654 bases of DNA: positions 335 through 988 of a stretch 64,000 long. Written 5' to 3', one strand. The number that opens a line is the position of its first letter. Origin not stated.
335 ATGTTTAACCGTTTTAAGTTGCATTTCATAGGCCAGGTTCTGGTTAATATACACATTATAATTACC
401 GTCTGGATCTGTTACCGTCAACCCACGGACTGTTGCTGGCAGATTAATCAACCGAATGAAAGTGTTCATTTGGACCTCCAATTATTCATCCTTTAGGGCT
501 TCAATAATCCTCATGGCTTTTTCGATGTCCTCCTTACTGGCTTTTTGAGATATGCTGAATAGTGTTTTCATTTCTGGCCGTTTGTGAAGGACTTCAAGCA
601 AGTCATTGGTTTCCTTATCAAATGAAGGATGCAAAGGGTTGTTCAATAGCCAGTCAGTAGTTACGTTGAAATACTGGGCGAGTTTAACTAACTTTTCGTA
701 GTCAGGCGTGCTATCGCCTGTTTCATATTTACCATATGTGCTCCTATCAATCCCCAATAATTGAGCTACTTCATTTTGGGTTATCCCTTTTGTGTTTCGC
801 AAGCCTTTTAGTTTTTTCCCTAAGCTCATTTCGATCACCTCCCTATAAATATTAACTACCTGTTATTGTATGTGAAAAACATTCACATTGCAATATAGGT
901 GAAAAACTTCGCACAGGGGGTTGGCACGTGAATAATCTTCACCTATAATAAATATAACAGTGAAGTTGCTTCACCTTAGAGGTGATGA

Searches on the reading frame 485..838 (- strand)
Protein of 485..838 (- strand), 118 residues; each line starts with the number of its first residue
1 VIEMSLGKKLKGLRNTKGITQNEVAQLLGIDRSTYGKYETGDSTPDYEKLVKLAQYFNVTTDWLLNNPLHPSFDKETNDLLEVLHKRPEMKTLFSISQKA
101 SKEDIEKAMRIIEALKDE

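Call 69: search_protein_families(library=pfam, alignment_id=A3, max_evalue=0.00001)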
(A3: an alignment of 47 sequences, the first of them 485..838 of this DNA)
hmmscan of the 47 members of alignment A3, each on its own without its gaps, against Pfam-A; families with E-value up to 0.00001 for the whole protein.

A. member 1, window:485-838:- (118 aa): 4 families
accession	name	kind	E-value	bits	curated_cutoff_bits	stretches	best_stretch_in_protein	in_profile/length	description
PF01381.28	HTH_3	-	4.5e-18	65.5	23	1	10-64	1-55/55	Helix-turn-helix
PF12844.13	HTH_19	-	6.8e-17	61.6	30.2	1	7-67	1-61/64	Helix-turn-helix domain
PF13560.12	HTH_31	-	2.9e-12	47.2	27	1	6-61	2-58/64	Helix-turn-helix domain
PF13443.12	HTH_26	-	2.5e-06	28.1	22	1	9-60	1-53/63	Cro/C1-type HTH DNA-binding domain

B. families by the number of members that match (of 47 scanned): 79 families (the first 25 are shown)
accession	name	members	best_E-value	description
PF00361.26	Proton_antipo_M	4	9.8e-60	NADH:quinone oxidoreductase/Mrp antiporter, TM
PF00072.30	Response_reg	2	1.5e-25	Response regulator receiver domain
PF00037.32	Fer4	2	2.4e-08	4Fe-4S binding domain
PF01268.25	FTHFS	1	5.5e-228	Formate--tetrahydrofolate ligase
PF02901.20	PFL-like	1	1.2e-199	Pyruvate formate lyase-like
PF01314.23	AFOR_C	1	5.8e-131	Aldehyde ferredoxin oxidoreductase, domains 2 & 3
PF03309.20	Pan_kinase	1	6.8e-82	Type III pantothenate kinase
PF02730.20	AFOR_N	1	3.2e-79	Aldehyde ferredoxin oxidoreductase, N-terminal domain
PF01434.24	Peptidase_M41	1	2.6e-74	Peptidase family M41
PF19732.4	SpoIIE_N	1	2.4e-66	Stage II sporulation protein E N-terminal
PF01171.26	ATP_bind_3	1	3.8e-49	PP-loop family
PF15714.11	SpoVT_C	1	6.3e-49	Stage V sporulation protein T C-terminal, transcription factor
PF01512.22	Complex1_51K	1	1.2e-47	Nuo51 FMN-binding domain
PF10114.15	PocR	1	1.4e-47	Sensory domain found in PocR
PF00004.35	AAA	1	4.7e-47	ATPase family associated with various cellular activities (AAA)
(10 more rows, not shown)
